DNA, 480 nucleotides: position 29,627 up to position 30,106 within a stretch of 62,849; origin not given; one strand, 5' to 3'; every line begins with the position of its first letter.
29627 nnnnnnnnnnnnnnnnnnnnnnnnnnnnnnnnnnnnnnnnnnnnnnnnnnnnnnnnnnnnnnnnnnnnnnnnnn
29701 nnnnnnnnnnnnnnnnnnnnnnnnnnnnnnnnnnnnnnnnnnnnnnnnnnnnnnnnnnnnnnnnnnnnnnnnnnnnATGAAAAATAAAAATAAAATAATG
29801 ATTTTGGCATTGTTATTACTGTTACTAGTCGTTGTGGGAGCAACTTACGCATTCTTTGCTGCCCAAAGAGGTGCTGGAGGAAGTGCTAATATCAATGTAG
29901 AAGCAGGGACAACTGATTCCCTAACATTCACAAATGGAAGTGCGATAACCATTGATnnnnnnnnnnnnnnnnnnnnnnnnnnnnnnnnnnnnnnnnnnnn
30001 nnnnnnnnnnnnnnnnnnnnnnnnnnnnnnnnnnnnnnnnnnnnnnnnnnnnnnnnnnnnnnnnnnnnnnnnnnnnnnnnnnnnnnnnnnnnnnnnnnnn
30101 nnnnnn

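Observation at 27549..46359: Nine type A genes form an 18.7-kb head-to-tail block with 16-22 bp spacers, individual SD sites and no internal terminators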

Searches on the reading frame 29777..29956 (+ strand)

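Call 58: search_protein_families(library=ncbifam, proteins=[window:29777-29956:+], max_evalue=10)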
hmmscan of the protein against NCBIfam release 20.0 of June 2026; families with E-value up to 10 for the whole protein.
window:29777-29956:+ (60 aa): 5 families
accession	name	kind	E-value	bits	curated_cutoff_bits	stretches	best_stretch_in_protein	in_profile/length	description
NF053819.1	EF0750_LPXTG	subfamily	0.0097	16.4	47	1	1-40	1-35/105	EF2685/EF0750 family sortase-dependent surface protein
NF009420.1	PRK12785.1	equivalog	0.015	15.1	197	1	2-38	16-52/161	flagellar basal body-associated protein FliL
NF004285.1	PRK05696.1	equivalog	0.019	14.7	179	1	2-31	15-44/171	flagellar basal body-associated protein FliL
NF007296.1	PRK09774.1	equivalog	0.07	12.2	385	1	14-60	82-128/313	ferric citrate uptake sigma factor regulator FecR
TIGR04088.1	cognate_SipW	domain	1.8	8.8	19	1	9-29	1-21/34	SipW-dependent-type signal peptide-containing protein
